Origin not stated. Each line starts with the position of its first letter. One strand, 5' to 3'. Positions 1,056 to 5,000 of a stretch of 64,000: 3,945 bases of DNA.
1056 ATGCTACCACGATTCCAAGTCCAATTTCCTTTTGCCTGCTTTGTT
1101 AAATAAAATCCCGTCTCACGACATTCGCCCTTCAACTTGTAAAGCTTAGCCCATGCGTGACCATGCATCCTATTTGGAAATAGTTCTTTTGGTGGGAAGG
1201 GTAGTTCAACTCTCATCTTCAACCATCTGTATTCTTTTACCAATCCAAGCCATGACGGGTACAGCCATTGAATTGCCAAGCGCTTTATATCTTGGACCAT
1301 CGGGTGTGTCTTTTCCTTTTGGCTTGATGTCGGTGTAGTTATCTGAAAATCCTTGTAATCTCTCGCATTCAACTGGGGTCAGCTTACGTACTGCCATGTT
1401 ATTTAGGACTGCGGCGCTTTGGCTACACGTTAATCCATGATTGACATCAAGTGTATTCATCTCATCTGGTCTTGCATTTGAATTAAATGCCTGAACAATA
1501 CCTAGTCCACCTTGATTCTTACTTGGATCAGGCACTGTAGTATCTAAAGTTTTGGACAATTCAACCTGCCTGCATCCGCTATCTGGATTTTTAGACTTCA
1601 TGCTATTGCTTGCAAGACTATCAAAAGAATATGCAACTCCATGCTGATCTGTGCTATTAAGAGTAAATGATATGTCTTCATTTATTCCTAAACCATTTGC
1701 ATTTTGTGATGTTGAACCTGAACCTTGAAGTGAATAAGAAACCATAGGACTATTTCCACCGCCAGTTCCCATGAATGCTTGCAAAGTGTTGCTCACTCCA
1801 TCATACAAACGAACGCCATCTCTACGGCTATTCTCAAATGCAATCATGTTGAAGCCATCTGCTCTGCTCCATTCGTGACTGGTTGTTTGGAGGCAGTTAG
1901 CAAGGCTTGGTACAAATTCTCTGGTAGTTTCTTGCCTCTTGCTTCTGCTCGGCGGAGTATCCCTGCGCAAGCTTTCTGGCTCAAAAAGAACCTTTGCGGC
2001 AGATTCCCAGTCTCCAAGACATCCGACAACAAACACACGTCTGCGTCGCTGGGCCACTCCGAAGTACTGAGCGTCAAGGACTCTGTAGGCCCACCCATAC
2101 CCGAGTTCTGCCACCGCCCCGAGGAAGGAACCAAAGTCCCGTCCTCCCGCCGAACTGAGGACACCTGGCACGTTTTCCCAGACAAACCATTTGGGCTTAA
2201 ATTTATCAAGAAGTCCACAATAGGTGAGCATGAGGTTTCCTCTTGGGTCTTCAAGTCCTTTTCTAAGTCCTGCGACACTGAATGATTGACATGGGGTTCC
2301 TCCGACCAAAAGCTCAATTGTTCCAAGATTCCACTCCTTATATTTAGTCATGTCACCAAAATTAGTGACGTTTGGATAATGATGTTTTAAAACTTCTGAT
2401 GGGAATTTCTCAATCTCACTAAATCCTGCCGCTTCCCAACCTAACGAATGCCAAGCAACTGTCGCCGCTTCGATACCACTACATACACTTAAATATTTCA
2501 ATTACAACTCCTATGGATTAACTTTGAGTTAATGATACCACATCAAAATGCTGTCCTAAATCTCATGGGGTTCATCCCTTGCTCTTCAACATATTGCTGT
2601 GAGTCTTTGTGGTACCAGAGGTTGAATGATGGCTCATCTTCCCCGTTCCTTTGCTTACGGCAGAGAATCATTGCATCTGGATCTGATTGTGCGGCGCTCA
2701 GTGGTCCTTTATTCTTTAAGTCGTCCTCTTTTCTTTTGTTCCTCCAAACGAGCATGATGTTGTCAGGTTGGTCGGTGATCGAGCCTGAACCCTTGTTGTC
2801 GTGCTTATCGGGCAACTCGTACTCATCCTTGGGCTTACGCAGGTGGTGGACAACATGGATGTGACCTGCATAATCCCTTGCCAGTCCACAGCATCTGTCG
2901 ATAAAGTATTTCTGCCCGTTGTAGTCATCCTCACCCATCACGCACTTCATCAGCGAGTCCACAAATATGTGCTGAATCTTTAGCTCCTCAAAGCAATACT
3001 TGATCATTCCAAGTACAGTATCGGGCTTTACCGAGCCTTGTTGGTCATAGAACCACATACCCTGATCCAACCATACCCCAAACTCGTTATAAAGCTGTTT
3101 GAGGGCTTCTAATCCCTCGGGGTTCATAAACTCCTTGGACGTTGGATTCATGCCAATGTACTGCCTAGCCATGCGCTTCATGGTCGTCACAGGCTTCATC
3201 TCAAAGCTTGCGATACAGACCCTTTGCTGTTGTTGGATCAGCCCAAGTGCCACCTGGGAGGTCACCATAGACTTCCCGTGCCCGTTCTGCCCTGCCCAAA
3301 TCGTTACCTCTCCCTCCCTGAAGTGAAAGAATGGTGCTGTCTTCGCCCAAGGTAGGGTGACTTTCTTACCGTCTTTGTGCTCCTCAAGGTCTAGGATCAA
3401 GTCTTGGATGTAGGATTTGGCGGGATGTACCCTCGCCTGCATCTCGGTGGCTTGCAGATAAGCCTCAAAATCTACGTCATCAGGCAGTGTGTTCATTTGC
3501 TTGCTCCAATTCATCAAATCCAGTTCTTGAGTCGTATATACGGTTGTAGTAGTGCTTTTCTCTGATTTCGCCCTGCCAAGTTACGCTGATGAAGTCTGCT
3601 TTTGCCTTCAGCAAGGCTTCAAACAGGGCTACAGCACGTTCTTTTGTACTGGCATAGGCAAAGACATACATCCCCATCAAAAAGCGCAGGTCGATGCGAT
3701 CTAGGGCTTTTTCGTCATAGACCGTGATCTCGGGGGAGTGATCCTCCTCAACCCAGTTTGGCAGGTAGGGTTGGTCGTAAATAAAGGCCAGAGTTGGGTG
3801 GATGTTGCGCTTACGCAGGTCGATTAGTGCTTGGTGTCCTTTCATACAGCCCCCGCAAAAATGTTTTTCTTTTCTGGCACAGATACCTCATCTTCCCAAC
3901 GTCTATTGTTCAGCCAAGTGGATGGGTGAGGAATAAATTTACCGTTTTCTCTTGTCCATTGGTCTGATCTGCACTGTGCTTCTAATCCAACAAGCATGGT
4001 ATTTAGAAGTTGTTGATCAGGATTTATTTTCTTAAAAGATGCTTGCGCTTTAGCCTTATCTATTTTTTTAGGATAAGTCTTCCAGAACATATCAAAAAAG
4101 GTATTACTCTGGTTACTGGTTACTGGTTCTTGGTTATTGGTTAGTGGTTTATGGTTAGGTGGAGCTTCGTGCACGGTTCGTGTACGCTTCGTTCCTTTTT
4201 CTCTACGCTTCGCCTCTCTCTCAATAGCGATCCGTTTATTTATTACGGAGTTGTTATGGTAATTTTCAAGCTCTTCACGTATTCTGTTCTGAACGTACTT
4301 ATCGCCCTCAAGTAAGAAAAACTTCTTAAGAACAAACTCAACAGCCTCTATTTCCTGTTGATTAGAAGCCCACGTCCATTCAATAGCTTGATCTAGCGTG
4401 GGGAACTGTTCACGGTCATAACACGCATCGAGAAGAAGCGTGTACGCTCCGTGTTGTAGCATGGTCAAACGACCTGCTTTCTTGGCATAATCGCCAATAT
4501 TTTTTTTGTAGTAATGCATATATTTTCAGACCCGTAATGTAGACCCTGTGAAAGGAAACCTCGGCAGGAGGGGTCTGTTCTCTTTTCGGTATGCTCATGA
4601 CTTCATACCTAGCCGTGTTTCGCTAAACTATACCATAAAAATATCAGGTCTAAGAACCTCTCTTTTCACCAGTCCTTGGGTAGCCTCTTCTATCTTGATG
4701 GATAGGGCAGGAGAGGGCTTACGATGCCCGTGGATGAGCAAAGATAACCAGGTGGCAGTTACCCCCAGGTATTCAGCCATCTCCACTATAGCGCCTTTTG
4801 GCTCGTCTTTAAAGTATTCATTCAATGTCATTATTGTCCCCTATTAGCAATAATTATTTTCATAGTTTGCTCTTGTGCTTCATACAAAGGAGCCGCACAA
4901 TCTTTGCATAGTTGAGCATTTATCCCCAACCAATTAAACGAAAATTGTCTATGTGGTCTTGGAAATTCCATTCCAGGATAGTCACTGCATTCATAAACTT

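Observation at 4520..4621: Structured RNA whose loop co-varies with two sites at the initiator start: natural specificity switch between copies A and B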

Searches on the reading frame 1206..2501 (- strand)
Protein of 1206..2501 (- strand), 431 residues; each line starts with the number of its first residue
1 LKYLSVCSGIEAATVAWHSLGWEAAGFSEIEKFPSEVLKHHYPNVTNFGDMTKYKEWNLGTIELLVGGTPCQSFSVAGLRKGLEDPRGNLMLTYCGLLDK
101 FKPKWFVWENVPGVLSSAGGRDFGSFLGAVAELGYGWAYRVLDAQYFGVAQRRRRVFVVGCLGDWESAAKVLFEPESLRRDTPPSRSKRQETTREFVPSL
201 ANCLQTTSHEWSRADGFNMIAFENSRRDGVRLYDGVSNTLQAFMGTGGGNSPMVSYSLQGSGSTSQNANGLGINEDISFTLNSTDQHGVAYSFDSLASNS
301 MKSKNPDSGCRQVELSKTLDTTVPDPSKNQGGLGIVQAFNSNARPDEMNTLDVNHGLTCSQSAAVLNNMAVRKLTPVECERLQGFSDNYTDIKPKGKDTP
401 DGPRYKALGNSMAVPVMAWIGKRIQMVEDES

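Call 30: search_protein_families(library=pfam, proteins=[window:1206-2501:-], max_evalue=0.01)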
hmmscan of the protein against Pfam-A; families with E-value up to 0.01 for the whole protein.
window:1206-2501:- (431 aa): 1 family
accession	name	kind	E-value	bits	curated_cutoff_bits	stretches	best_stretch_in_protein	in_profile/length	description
PF00145.23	DNA_methylase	-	2e-54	185.7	22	1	1-425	1-323/324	C-5 cytosine-specific DNA methylase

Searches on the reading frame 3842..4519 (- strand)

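Call 30: search_protein_families(library=pfam, proteins=[window:3842-4519:-], max_evalue=0.01)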
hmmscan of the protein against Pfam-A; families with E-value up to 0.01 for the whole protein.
window:3842-4519:- (225 aa): 1 family
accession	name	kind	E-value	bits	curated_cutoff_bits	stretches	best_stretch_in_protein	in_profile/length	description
PF07120.17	DUF1376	-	1.7e-21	76.8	30.1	1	2-85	1-86/86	Protein of unknown function (DUF1376)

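Call 71: search_protein_families(library=phrogs, proteins=[window:3842-4519:-], max_evalue=0.001)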
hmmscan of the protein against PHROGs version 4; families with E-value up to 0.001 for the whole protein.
window:3842-4519:- (225 aa): 14 families
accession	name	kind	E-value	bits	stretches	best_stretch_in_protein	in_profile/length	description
phrog_9327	-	DNA, RNA and nucleotide metabolism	6.1e-51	174.6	1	1-218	4-248/276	primosomal protein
phrog_4118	-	DNA, RNA and nucleotide metabolism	9.9e-32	111.6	1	1-113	1-115/315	primosomal protein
phrog_21472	-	unknown function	4.8e-31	109.5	1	1-116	4-120/299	-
phrog_3992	-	DNA, RNA and nucleotide metabolism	6.4e-31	109.1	1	1-127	5-121/345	primosomal protein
phrog_6451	-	DNA, RNA and nucleotide metabolism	1.1e-28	101.7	1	1-173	1-177/272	primosomal protein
phrog_9474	-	DNA, RNA and nucleotide metabolism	7.7e-26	92.3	1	89-219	133-256/288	replication initiation protein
phrog_270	-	DNA, RNA and nucleotide metabolism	5.4e-23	83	1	89-217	107-255/383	replication initiation protein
phrog_12767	-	unknown function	1.9e-20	74.6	1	1-137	1-137/324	-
phrog_1347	-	unknown function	7.5e-13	49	1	136-213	271-348/417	-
phrog_6950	-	unknown function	4e-09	37.1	1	1-89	1-92/415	-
phrog_16304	-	unknown function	7.5e-09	36.8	1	131-213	136-226/244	-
phrog_10293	-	unknown function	7.5e-06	26.8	1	136-211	11-84/185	-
phrog_35156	-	unknown function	2.1e-05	25.6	1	140-209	85-150/154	-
phrog_34432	-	unknown function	2.1e-05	25.6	1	1-128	6-133/220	-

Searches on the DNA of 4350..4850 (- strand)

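Call 4: search_rna_families(source=window, start=4350, end=4800, threshold=evalue, max_evalue=10, show_alignments=5)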
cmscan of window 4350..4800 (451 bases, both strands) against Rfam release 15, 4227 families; matches with E-value up to 10: 1.
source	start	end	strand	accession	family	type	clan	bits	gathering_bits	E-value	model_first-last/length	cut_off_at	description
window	4544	4619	-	RF02996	int-alpA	Gene; sRNA;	-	30.9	35.8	0.00014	1-71/71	no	int-alpA RNA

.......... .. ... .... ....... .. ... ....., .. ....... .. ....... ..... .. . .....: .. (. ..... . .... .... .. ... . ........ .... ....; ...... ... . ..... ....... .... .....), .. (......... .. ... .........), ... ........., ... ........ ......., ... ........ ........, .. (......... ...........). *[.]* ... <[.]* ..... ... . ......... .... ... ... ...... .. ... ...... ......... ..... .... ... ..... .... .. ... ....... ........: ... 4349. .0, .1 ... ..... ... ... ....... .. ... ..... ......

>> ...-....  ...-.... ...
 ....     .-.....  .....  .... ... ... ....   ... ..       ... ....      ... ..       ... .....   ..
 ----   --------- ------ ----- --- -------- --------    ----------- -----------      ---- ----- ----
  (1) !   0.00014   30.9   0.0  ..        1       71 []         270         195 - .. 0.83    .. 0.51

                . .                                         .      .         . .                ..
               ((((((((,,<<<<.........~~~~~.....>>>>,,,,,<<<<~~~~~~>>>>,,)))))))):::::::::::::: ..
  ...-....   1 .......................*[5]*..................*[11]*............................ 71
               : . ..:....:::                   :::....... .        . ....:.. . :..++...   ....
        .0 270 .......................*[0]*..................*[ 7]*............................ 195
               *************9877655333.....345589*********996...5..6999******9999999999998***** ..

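Call 10: search_dna_similar(query=window:4500-4850:-, collection=phages, mode=distant, max_rows=40)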
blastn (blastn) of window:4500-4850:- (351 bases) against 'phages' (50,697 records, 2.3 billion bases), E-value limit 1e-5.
No match.

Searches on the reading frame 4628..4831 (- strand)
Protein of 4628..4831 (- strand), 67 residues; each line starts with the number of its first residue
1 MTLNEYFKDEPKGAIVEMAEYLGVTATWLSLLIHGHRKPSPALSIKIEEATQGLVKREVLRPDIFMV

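Call 30: search_protein_families(library=pfam, proteins=[window:4628-4831:-], max_evalue=0.01)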
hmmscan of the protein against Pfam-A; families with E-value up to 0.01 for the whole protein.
window:4628-4831:- (67 aa): 2 families
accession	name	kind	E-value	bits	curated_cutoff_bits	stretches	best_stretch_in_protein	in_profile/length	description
PF15943.11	YdaS_toxin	-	3.7e-10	39.9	30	1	13-65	9-61/65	Bacterial toxin YdaS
PF01381.28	HTH_3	-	0.00087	19.7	23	1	17-51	14-48/55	Helix-turn-helix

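Call 71: search_protein_families(library=phrogs, proteins=[window:4628-4831:-], max_evalue=0.001)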
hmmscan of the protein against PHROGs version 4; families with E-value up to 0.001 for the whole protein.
window:4628-4831:- (67 aa): 2 families
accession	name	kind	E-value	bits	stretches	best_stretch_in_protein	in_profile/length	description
phrog_35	-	transcription regulation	2.5e-11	45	1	1-65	76-138/181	transcriptional repressor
phrog_10248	-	unknown function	7.5e-06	27.8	1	2-65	5-67/103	-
